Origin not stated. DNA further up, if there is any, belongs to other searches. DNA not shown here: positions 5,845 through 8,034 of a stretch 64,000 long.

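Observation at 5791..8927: Sigma54 activator with a C-terminal solute-binding-protein domain, paralogous to the neighbouring periplasmic SBP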

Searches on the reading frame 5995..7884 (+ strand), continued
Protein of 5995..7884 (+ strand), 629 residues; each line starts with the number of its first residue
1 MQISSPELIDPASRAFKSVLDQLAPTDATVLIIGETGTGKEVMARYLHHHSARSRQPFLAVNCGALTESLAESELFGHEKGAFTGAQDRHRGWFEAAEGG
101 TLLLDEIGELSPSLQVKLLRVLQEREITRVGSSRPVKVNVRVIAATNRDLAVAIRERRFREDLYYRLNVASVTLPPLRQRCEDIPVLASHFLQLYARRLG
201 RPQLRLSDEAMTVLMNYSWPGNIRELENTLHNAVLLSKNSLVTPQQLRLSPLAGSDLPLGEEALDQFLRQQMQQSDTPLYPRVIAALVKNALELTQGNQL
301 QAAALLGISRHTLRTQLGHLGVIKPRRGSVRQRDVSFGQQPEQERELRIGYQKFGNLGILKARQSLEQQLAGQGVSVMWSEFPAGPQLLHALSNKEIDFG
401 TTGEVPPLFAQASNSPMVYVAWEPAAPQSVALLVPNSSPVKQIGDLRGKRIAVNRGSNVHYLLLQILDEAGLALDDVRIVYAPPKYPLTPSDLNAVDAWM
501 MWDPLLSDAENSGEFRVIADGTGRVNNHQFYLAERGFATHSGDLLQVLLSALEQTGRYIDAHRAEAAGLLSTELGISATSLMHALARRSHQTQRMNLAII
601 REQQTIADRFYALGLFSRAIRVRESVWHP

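Call 36: find_homologous_proteins(query=A2, max_evalue=1e-20)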
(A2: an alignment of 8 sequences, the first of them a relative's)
Query A2 (8 sequences) (654 aa, profile of the alignment): 8000 proteins with E <= 1e-20 among 8000 candidates; the best 120 are listed.
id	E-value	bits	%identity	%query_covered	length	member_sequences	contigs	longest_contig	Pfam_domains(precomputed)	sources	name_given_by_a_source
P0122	1.8e-291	986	47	96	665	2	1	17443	PF13379.12,PF00158.33,PF25601.2,PF09084.17,PF12974.13,PF14532.13,PF07728.21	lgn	-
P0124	1.7e-289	980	42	96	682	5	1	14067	PF00158.33,PF04069.18,PF25601.2,PF09084.17,PF12974.13,PF14532.13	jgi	jgi:aliphatic sulfonates family ABC transporter substrate-binding protein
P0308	4.8e-285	965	43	96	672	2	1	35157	PF00158.33,PF04069.18,PF25601.2,PF09084.17,PF12974.13,PF14532.13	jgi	jgi:aliphatic sulfonates family ABC transporter substrate-binding protein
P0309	5.9e-284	961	43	97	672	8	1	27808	PF00158.33,PF04069.18,PF25601.2,PF09084.17,PF12974.13,PF14532.13,PF07728.21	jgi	jgi:aliphatic sulfonates family ABC transporter substrate-binding protein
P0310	1.3e-283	960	43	97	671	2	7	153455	PF00158.33,PF04069.18,PF25601.2,PF09084.17,PF12974.13,PF14532.13,PF07728.21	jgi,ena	-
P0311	7.7e-283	958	44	96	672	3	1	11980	PF00158.33,PF04069.18,PF25601.2,PF09084.17,PF12974.13,PF14532.13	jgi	jgi:aliphatic sulfonates family ABC transporter substrate-binding protein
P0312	2.8e-282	956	43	97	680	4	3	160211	PF00158.33,PF04069.18,PF25601.2,PF09084.17,PF12974.13,PF14532.13,PF07728.21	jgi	jgi:aliphatic sulfonates family ABC transporter substrate-binding protein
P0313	8.2e-281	951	43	97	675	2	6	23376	PF00158.33,PF04069.18,PF25601.2,PF09084.17,PF12974.13,PF14532.13,PF07728.21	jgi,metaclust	jgi:aliphatic sulfonates family ABC transporter substrate-binding protein|metaclust:\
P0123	2.4e-280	950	45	96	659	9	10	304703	PF00158.33,PF25601.2,PF02954.26,PF09084.17,PF12974.13,PF14532.13,PF07728.21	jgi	jgi:DNA-binding NtrC family response regulator/ABC-type nitrate/sulfonate/bicarbonate transport syst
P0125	4.5e-276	935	100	100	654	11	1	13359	PF00158.33,PF25601.2,PF09084.17,PF14532.13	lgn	-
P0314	4.3e-273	926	42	96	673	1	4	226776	PF13379.12,PF00158.33,PF04069.18,PF25601.2,PF09084.17,PF14532.13,PF07728.21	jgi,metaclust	jgi:aliphatic sulfonates family ABC transporter substrate-binding protein|metaclust:\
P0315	3.0e-272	923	42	96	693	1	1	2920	PF00158.33,PF04069.18,PF25601.2,PF09084.17,PF12974.13,PF14532.13,PF07728.21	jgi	jgi:aliphatic sulfonates family ABC transporter substrate-binding protein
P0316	3.8e-271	919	43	96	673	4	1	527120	PF00158.33,PF04069.18,PF25601.2,PF09084.17,PF12974.13,PF14532.13,PF07728.21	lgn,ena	-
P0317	1.4e-269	914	42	96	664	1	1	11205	PF13379.12,PF00158.33,PF04069.18,PF25601.2,PF09084.17,PF12974.13,PF14532.13,PF07728.21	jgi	jgi:aliphatic sulfonates family ABC transporter substrate-binding protein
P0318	2.0e-269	913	42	96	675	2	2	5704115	PF00158.33,PF04069.18,PF25601.2,PF09084.17,PF12974.13,PF14532.13,PF07728.21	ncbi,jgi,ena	jgi:aliphatic sulfonates family ABC transporter substrate-binding protein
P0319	4.5e-269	912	43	97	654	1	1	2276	PF13379.12,PF00158.33,PF04069.18,PF25601.2,PF09084.17,PF12974.13,PF14532.13,PF07728.21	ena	-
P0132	4.7e-269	912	44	83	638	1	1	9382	PF13379.12,PF00158.33,PF04069.18,PF25601.2,PF09084.17,PF12974.13,PF14532.13,PF07728.21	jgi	-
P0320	5.2e-269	912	43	96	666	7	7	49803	PF13379.12,PF00158.33,PF04069.18,PF25601.2,PF09084.17,PF12974.13,PF14532.13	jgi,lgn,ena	jgi:aliphatic sulfonates family ABC transporter substrate-binding protein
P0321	1.0e-268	911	44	95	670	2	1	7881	PF13379.12,PF00158.33,PF04069.18,PF25601.2,PF09084.17,PF12974.13,PF14532.13,PF07728.21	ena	-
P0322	1.9e-268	910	41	96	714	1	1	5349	PF13379.12,PF00158.33,PF04069.18,PF25601.2,PF09084.17,PF12974.13,PF14532.13,PF07728.21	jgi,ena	-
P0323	2.7e-268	910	41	96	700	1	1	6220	PF00158.33,PF04069.18,PF25601.2,PF09084.17,PF12974.13,PF14532.13,PF07728.21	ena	-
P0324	8.8e-268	908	41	96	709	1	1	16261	PF13379.12,PF00158.33,PF04069.18,PF25601.2,PF09084.17,PF12974.13,PF14532.13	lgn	-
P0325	1.0e-267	908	44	96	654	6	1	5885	PF00158.33,PF25601.2,PF09084.17,PF12974.13,PF14532.13,PF07728.21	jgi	jgi:DNA-binding NtrC family response regulator/ABC-type nitrate/sulfonate/bicarbonate transport syst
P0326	1.2e-267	908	45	96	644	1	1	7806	PF00158.33,PF25601.2,PF02954.26,PF09084.17,PF12974.13,PF14532.13,PF07728.21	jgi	jgi:aliphatic sulfonates family ABC transporter substrate-binding protein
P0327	1.3e-267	907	42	96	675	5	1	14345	PF13379.12,PF00158.33,PF04069.18,PF25601.2,PF02954.26,PF09084.17,PF12974.13,PF14532.13,PF07728.21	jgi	jgi:aliphatic sulfonates family ABC transporter substrate-binding protein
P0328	1.5e-267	907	42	96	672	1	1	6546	PF13379.12,PF00158.33,PF04069.18,PF25601.2,PF02954.26,PF09084.17,PF12974.13,PF14532.13,PF07728.21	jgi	jgi:aliphatic sulfonates family ABC transporter substrate-binding protein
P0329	1.9e-267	907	42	97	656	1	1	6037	PF13379.12,PF00158.33,PF04069.18,PF25601.2,PF09084.17,PF12974.13,PF14532.13,PF07728.21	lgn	-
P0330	6.9e-267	905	42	96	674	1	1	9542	PF13379.12,PF00158.33,PF04069.18,PF25601.2,PF02954.26,PF09084.17,PF12974.13,PF14532.13,PF07728.21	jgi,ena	-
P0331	9.1e-267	905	41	96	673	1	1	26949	PF13379.12,PF00158.33,PF04069.18,PF25601.2,PF02954.26,PF09084.17,PF12974.13,PF14532.13,PF07728.21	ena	-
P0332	1.6e-266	904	42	99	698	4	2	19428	PF13379.12,PF00158.33,PF25601.2,PF02954.26,PF09084.17,PF12974.13,PF14532.13,PF07728.21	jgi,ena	-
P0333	2.4e-266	903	42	96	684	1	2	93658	PF00158.33,PF04069.18,PF25601.2,PF09084.17,PF12974.13,PF14532.13,PF07728.21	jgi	jgi:aliphatic sulfonates family ABC transporter substrate-binding protein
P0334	7.3e-266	902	43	96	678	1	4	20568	PF13379.12,PF00158.33,PF04069.18,PF25601.2,PF09084.17,PF12974.13,PF14532.13,PF07728.21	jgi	jgi:aliphatic sulfonates family ABC transporter substrate-binding protein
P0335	1.6e-265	901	42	96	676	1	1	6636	PF13379.12,PF00158.33,PF25601.2,PF02954.26,PF09084.17,PF12974.13,PF14532.13,PF07728.21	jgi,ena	-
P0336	3.4e-265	899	42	96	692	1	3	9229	PF13379.12,PF00158.33,PF04069.18,PF25601.2,PF09084.17,PF12974.13,PF14532.13,PF07728.21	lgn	-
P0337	6.1e-265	899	43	96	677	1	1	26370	PF13379.12,PF00158.33,PF04069.18,PF25601.2,PF09084.17,PF12974.13,PF14532.13,PF07728.21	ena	-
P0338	6.7e-265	899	42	96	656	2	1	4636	PF13379.12,PF00158.33,PF04069.18,PF25601.2,PF02954.26,PF09084.17,PF12974.13,PF14532.13,PF07728.21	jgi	jgi:aliphatic sulfonates family ABC transporter substrate-binding protein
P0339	1.1e-264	898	42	96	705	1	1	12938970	PF13379.12,PF00158.33,PF04069.18,PF25601.2,PF09084.17,PF12974.13,PF14532.13,PF07728.21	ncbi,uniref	ncbi:aliphatic sulfonate ABC transporter substrate-binding protein [Sorangium sp. So ce1335]|uniref:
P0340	1.3e-264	898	42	96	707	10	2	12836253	PF13379.12,PF00158.33,PF04069.18,PF25601.2,PF09084.17,PF12974.13,PF14532.13,PF07728.21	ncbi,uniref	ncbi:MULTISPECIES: aliphatic sulfonate ABC transporter substrate-binding protein [Sorangium]|uniref:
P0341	1.6e-263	894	44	96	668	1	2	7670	PF13379.12,PF00158.33,PF04069.18,PF25601.2,PF09084.17,PF12974.13,PF14532.13,PF07728.21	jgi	jgi:aliphatic sulfonates family ABC transporter substrate-binding protein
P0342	1.7e-263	894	44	96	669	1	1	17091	PF00158.33,PF25601.2,PF02954.26,PF09084.17,PF12974.13,PF14532.13,PF07728.21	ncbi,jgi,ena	jgi:DNA-binding NtrC family response regulator/ABC-type nitrate/sulfonate/bicarbonate transport syst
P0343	3.5e-263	893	43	96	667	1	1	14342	PF00158.33,PF25601.2,PF02954.26,PF09084.17,PF14532.13,PF07728.21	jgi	jgi:aliphatic sulfonates family ABC transporter substrate-binding protein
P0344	4.6e-263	892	41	98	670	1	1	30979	PF13379.12,PF00158.33,PF25601.2,PF09084.17,PF12974.13,PF14532.13,PF07728.21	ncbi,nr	ncbi:MAG: sigma-54-dependent transcriptional regulator [Myxococcaceae bacterium]|nr:sigma-54-depende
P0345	7.6e-263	892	41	96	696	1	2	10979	PF13379.12,PF00158.33,PF04069.18,PF25601.2,PF09084.17,PF12974.13,PF14532.13,PF07728.21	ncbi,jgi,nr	ncbi:MAG TPA: aliphatic sulfonate ABC transporter substrate-binding protein [Polyangiaceae bacterium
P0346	1.1e-262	891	43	96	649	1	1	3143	PF13379.12,PF00158.33,PF04069.18,PF25601.2,PF09084.17,PF12974.13,PF14532.13,PF07728.21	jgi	jgi:aliphatic sulfonates family ABC transporter substrate-binding protein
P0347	1.1e-262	891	41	96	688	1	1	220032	PF00158.33,PF04069.18,PF25601.2,PF09084.17,PF12974.13,PF14532.13,PF07728.21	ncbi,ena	-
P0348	1.7e-262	891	42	96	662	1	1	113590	PF13379.12,PF00158.33,PF04069.18,PF25601.2,PF09084.17,PF12974.13,PF14532.13,PF07728.21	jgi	jgi:aliphatic sulfonates family ABC transporter substrate-binding protein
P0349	4.0e-262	889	43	96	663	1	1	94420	PF13379.12,PF00158.33,PF04069.18,PF25601.2,PF09084.17,PF12974.13,PF14532.13,PF07728.21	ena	-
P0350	7.6e-262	888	43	97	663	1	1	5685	PF13379.12,PF00158.33,PF04069.18,PF25601.2,PF09084.17,PF12974.13,PF14532.13,PF07728.21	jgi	jgi:aliphatic sulfonates family ABC transporter substrate-binding protein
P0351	1.0e-261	888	41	97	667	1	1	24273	PF13379.12,PF00158.33,PF25601.2,PF09084.17,PF12974.13,PF14532.13,PF07728.21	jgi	jgi:aliphatic sulfonates family ABC transporter substrate-binding protein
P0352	1.8e-261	887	42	96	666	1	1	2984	PF13379.12,PF00158.33,PF04069.18,PF25601.2,PF09084.17,PF12974.13,PF14532.13,PF07728.21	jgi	jgi:aliphatic sulfonates family ABC transporter substrate-binding protein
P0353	2.2e-261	887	43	96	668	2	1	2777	PF13379.12,PF00158.33,PF04069.18,PF25601.2,PF09084.17,PF12974.13,PF14532.13,PF07728.21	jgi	jgi:aliphatic sulfonates family ABC transporter substrate-binding protein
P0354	3.1e-261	886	41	95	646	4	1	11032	PF13379.12,PF00158.33,PF04069.18,PF25601.2,PF09084.17,PF12974.13,PF14532.13,PF07728.21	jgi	jgi:aliphatic sulfonates family ABC transporter substrate-binding protein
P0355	3.6e-261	886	43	96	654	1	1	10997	PF00158.33,PF25601.2,PF09084.17,PF12974.13,PF14532.13,PF07728.21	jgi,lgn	jgi:aliphatic sulfonates family ABC transporter substrate-binding protein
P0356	3.9e-261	886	42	96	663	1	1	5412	PF13379.12,PF00158.33,PF04069.18,PF25601.2,PF09084.17,PF12974.13,PF14532.13,PF07728.21,PF01078.28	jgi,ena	-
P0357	4.3e-261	886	42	97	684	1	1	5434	PF13379.12,PF00158.33,PF04069.18,PF25601.2,PF09084.17,PF12974.13,PF14532.13,PF07728.21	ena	-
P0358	4.6e-261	886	40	96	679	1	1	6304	PF00158.33,PF25601.2,PF09084.17,PF12974.13,PF14532.13,PF07728.21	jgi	jgi:aliphatic sulfonates family ABC transporter substrate-binding protein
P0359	4.9e-261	886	42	96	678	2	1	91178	PF13379.12,PF00158.33,PF04069.18,PF25601.2,PF09084.17,PF12974.13,PF14532.13,PF07728.21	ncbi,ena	-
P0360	6.0e-261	885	42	98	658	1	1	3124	PF13379.12,PF00158.33,PF04069.18,PF25601.2,PF09084.17,PF12974.13,PF14532.13,PF07728.21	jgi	jgi:aliphatic sulfonates family ABC transporter substrate-binding protein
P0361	9.8e-261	885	42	96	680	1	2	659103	PF13379.12,PF00158.33,PF04069.18,PF25601.2,PF09084.17,PF12974.13,PF14532.13,PF07728.21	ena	-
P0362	1.0e-260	885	41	96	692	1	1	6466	PF00158.33,PF04069.18,PF25601.2,PF02954.26,PF09084.17,PF14532.13,PF07728.21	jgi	jgi:aliphatic sulfonates family ABC transporter substrate-binding protein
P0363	1.1e-260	885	42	96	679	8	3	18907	PF13379.12,PF00158.33,PF25601.2,PF09084.17,PF12974.13,PF14532.13,PF07728.21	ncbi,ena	-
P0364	1.7e-260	884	43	96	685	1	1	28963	PF13379.12,PF00158.33,PF25601.2,PF09084.17,PF14532.13,PF07728.21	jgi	jgi:aliphatic sulfonates family ABC transporter substrate-binding protein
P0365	2.3e-260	884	42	96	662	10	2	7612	PF13379.12,PF00158.33,PF04069.18,PF25601.2,PF09084.17,PF14532.13,PF07728.21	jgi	jgi:aliphatic sulfonates family ABC transporter substrate-binding protein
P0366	2.8e-260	883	42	96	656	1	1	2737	PF00158.33,PF25601.2,PF09084.17,PF12974.13,PF14532.13,PF07728.21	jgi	jgi:aliphatic sulfonates family ABC transporter substrate-binding protein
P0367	3.7e-260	883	42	96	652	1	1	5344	PF13379.12,PF00158.33,PF04069.18,PF25601.2,PF09084.17,PF12974.13,PF14532.13,PF07728.21,PF01078.28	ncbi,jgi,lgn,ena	jgi:aliphatic sulfonates family ABC transporter substrate-binding protein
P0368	6.0e-260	882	41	96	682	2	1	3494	PF13379.12,PF00158.33,PF04069.18,PF25601.2,PF02954.26,PF09084.17,PF14532.13,PF07728.21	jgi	jgi:aliphatic sulfonates family ABC transporter substrate-binding protein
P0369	6.9e-260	882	41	97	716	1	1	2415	PF13379.12,PF00158.33,PF04069.18,PF25601.2,PF09084.17,PF12974.13,PF14532.13,PF07728.21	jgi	jgi:aliphatic sulfonates family ABC transporter substrate-binding protein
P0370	7.9e-260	882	43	96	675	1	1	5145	PF13379.12,PF00158.33,PF04069.18,PF25601.2,PF09084.17,PF12974.13,PF14532.13,PF07728.21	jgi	jgi:aliphatic sulfonates family ABC transporter substrate-binding protein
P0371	8.2e-260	882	43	97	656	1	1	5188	PF13379.12,PF00158.33,PF04069.18,PF25601.2,PF09084.17,PF12974.13,PF14532.13,PF07728.21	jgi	jgi:aliphatic sulfonates family ABC transporter substrate-binding protein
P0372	9.8e-260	881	54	49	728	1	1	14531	PF13379.12,PF00158.33,PF04069.18,PF25601.2,PF09084.17,PF12974.13,PF14532.13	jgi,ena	-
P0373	1.0e-259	881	42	98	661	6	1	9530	PF13379.12,PF00158.33,PF04069.18,PF25601.2,PF09084.17,PF12974.13,PF14532.13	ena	-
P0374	1.0e-259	881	42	98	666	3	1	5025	PF13379.12,PF00158.33,PF25601.2,PF09084.17,PF12974.13,PF14532.13,PF07728.21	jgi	jgi:aliphatic sulfonates family ABC transporter substrate-binding protein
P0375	1.1e-259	881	41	97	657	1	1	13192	PF13379.12,PF00158.33,PF25601.2,PF09084.17,PF14532.13,PF07728.21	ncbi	ncbi:MAG: aliphatic sulfonate ABC transporter substrate-binding protein [Polyangiales bacterium]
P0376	1.3e-259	881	42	96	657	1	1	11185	PF13379.12,PF00158.33,PF04069.18,PF25601.2,PF09084.17,PF12974.13,PF14532.13,PF07728.21,PF01078.28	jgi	jgi:aliphatic sulfonates family ABC transporter substrate-binding protein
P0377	1.8e-259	881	41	96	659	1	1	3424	PF13379.12,PF00158.33,PF04069.18,PF25601.2,PF09084.17,PF14532.13,PF07728.21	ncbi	-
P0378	2.1e-259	880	42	97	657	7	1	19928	PF13379.12,PF00158.33,PF07724.21,PF04069.18,PF25601.2,PF02954.26,PF09084.17,PF12974.13,PF14532.13,PF07728.21,PF01078.28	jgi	-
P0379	2.3e-259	880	43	96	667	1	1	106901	PF13379.12,PF00158.33,PF04069.18,PF25601.2,PF09084.17,PF14532.13,PF07728.21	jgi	jgi:aliphatic sulfonates family ABC transporter substrate-binding protein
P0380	2.9e-259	880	41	96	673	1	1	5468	PF13379.12,PF00158.33,PF04069.18,PF25601.2,PF09084.17,PF12974.13,PF14532.13,PF07728.21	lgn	-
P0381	3.2e-259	880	42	96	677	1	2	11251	PF13379.12,PF00158.33,PF25601.2,PF02954.26,PF09084.17,PF12974.13,PF14532.13,PF07728.21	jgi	jgi:aliphatic sulfonates family ABC transporter substrate-binding protein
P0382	3.5e-259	880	41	96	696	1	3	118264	PF13379.12,PF00158.33,PF04069.18,PF25601.2,PF02954.26,PF09084.17,PF12974.13,PF14532.13,PF07728.21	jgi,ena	jgi:aliphatic sulfonates family ABC transporter substrate-binding protein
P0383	4.4e-259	879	42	98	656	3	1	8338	PF13379.12,PF00158.33,PF04069.18,PF25601.2,PF09084.17,PF12974.13,PF14532.13,PF07728.21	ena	-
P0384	4.5e-259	879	40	96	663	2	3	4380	PF13379.12,PF00158.33,PF04069.18,PF25601.2,PF09084.17,PF12974.13,PF14532.13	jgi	jgi:aliphatic sulfonates family ABC transporter substrate-binding protein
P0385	5.1e-259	879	43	98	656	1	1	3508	PF13379.12,PF00158.33,PF04069.18,PF25601.2,PF09084.17,PF12974.13,PF14532.13,PF07728.21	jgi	jgi:aliphatic sulfonates family ABC transporter substrate-binding protein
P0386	6.2e-259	879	42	96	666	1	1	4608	PF13379.12,PF00158.33,PF04069.18,PF25601.2,PF09084.17,PF12974.13,PF14532.13,PF07728.21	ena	-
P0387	6.6e-259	879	42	98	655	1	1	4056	PF13379.12,PF00158.33,PF04069.18,PF25601.2,PF02954.26,PF09084.17,PF12974.13,PF14532.13,PF07728.21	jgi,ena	-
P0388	1.6e-258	877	47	96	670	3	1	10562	PF00158.33,PF25601.2,PF09084.17,PF12974.13,PF14532.13,PF07728.21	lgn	-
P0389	2.8e-258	877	42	96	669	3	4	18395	PF13379.12,PF00158.33,PF25601.2,PF09084.17,PF12974.13,PF14532.13,PF07728.21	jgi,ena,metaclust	jgi:aliphatic sulfonates family ABC transporter substrate-binding protein|metaclust:\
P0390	3.4e-258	876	42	97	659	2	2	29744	PF13379.12,PF00158.33,PF04069.18,PF25601.2,PF09084.17,PF12974.13,PF14532.13,PF07728.21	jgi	jgi:aliphatic sulfonates family ABC transporter substrate-binding protein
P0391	4.4e-258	876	43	96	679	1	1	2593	PF13379.12,PF00158.33,PF04069.18,PF25601.2,PF09084.17,PF12974.13,PF14532.13,PF07728.21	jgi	jgi:aliphatic sulfonates family ABC transporter substrate-binding protein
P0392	4.9e-258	876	40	97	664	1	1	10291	PF13379.12,PF00158.33,PF04069.18,PF25601.2,PF09084.17,PF14532.13,PF07728.21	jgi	jgi:aliphatic sulfonates family ABC transporter substrate-binding protein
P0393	6.0e-258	876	42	96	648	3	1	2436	PF13379.12,PF00158.33,PF04069.18,PF25601.2,PF09084.17,PF12974.13,PF14532.13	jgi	jgi:aliphatic sulfonates family ABC transporter substrate-binding protein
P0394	6.7e-258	875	42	98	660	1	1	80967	PF13379.12,PF00158.33,PF04069.18,PF25601.2,PF09084.17,PF12974.13,PF14532.13,PF07728.21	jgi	jgi:aliphatic sulfonates family ABC transporter substrate-binding protein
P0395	7.1e-258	875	41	96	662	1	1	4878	PF13379.12,PF00158.33,PF04069.18,PF25601.2,PF09084.17,PF12974.13,PF14532.13,PF07728.21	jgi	jgi:aliphatic sulfonates family ABC transporter substrate-binding protein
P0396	7.3e-258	875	41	97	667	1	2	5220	PF13379.12,PF00158.33,PF04069.18,PF25601.2,PF09084.17,PF12974.13,PF14532.13,PF07728.21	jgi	jgi:aliphatic sulfonates family ABC transporter substrate-binding protein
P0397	7.6e-258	875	42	96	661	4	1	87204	PF00158.33,PF04069.18,PF25601.2,PF09084.17,PF12974.13,PF14532.13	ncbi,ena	-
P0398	7.7e-258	875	41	97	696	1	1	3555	PF00158.33,PF25601.2,PF09084.17,PF14532.13,PF07728.21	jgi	jgi:aliphatic sulfonates family ABC transporter substrate-binding protein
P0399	1.1e-257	875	41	97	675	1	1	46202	PF13379.12,PF00158.33,PF25601.2,PF09084.17,PF12974.13,PF14532.13,PF07728.21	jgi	jgi:aliphatic sulfonates family ABC transporter substrate-binding protein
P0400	1.1e-257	875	44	96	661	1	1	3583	PF00158.33,PF04069.18,PF25601.2,PF02954.26,PF09084.17,PF14532.13,PF07728.21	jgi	jgi:aliphatic sulfonates family ABC transporter substrate-binding protein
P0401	1.4e-257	874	41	97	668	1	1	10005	PF13379.12,PF00158.33,PF07724.21,PF25601.2,PF09084.17,PF12974.13,PF14532.13,PF07728.21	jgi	jgi:aliphatic sulfonates family ABC transporter substrate-binding protein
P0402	1.4e-257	874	41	97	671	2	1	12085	PF00158.33,PF25601.2,PF09084.17,PF12974.13,PF14532.13,PF07728.21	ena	-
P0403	1.7e-257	874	42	97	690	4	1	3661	PF13379.12,PF00158.33,PF25601.2,PF09084.17,PF14532.13,PF07728.21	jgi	jgi:aliphatic sulfonates family ABC transporter substrate-binding protein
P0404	2.1e-257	874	43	96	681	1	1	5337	PF13379.12,PF00158.33,PF25601.2,PF09084.17,PF14532.13,PF07728.21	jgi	jgi:aliphatic sulfonates family ABC transporter substrate-binding protein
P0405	3.2e-257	873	40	97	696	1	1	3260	PF00158.33,PF07724.21,PF25601.2,PF09084.17,PF12974.13,PF14532.13,PF07728.21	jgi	jgi:aliphatic sulfonates family ABC transporter substrate-binding protein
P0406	4.4e-257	873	41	96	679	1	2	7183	PF13379.12,PF00158.33,PF25601.2,PF09084.17,PF12974.13,PF14532.13,PF07728.21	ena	-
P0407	8.5e-257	872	42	97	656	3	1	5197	PF13379.12,PF00158.33,PF07724.21,PF04069.18,PF25601.2,PF02954.26,PF09084.17,PF12974.13,PF14532.13,PF07728.21,PF01078.28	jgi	-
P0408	9.1e-257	872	51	96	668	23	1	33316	PF13379.12,PF00158.33,PF04069.18,PF25601.2,PF09084.17,PF12974.13,PF14532.13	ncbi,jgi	-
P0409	1.9e-256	871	41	96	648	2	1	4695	PF13379.12,PF00158.33,PF25601.2,PF09084.17,PF12974.13,PF14532.13,PF07728.21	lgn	-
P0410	2.0e-256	871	41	97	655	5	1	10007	PF13379.12,PF00158.33,PF25601.2,PF09084.17,PF12974.13,PF14532.13,PF07728.21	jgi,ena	-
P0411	2.1e-256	870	40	96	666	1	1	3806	PF13379.12,PF00158.33,PF25601.2,PF09084.17,PF12974.13,PF14532.13,PF07728.21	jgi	jgi:aliphatic sulfonates family ABC transporter substrate-binding protein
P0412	2.2e-256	870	44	96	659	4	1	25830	PF00158.33,PF25601.2,PF02954.26,PF09084.17,PF12974.13,PF14532.13,PF07728.21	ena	-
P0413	2.4e-256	870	43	96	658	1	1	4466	PF13379.12,PF00158.33,PF04069.18,PF25601.2,PF09084.17,PF12974.13,PF14532.13,PF07728.21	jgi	jgi:aliphatic sulfonates family ABC transporter substrate-binding protein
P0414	2.6e-256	870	41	96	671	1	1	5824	PF13379.12,PF00158.33,PF04069.18,PF25601.2,PF09084.17,PF12974.13,PF14532.13,PF07728.21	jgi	jgi:aliphatic sulfonates family ABC transporter substrate-binding protein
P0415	2.8e-256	870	42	97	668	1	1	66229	PF13379.12,PF00158.33,PF25601.2,PF09084.17,PF12974.13,PF14532.13,PF07728.21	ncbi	ncbi:MAG: aliphatic sulfonate ABC transporter substrate-binding protein [Polyangiales bacterium]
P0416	3.2e-256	870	43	96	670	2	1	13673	PF13379.12,PF00158.33,PF25601.2,PF09084.17,PF12974.13,PF14532.13,PF07728.21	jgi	jgi:aliphatic sulfonates family ABC transporter substrate-binding protein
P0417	5.3e-256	869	42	96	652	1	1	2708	PF13379.12,PF00158.33,PF04069.18,PF25601.2,PF09084.17,PF12974.13,PF14532.13,PF07728.21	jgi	jgi:aliphatic sulfonates family ABC transporter substrate-binding protein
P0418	5.6e-256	869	39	96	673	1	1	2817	PF13379.12,PF00158.33,PF25601.2,PF09084.17,PF12974.13,PF14532.13,PF07728.21,PF01078.28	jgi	jgi:aliphatic sulfonates family ABC transporter substrate-binding protein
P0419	7.1e-256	869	42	96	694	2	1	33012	PF13379.12,PF00158.33,PF25601.2,PF09084.17,PF12974.13,PF14532.13,PF07728.21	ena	-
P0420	1.4e-255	868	45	96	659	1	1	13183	PF13379.12,PF00158.33,PF25601.2,PF09084.17,PF12974.13,PF14532.13,PF07728.21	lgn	-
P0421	2.6e-255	867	41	99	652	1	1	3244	PF13379.12,PF00158.33,PF04069.18,PF25601.2,PF09084.17,PF12974.13,PF14532.13,PF07728.21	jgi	jgi:aliphatic sulfonates family ABC transporter substrate-binding protein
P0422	3.2e-255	867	50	96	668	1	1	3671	PF13379.12,PF00158.33,PF25601.2,PF09084.17,PF14532.13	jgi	jgi:aliphatic sulfonates family ABC transporter substrate-binding protein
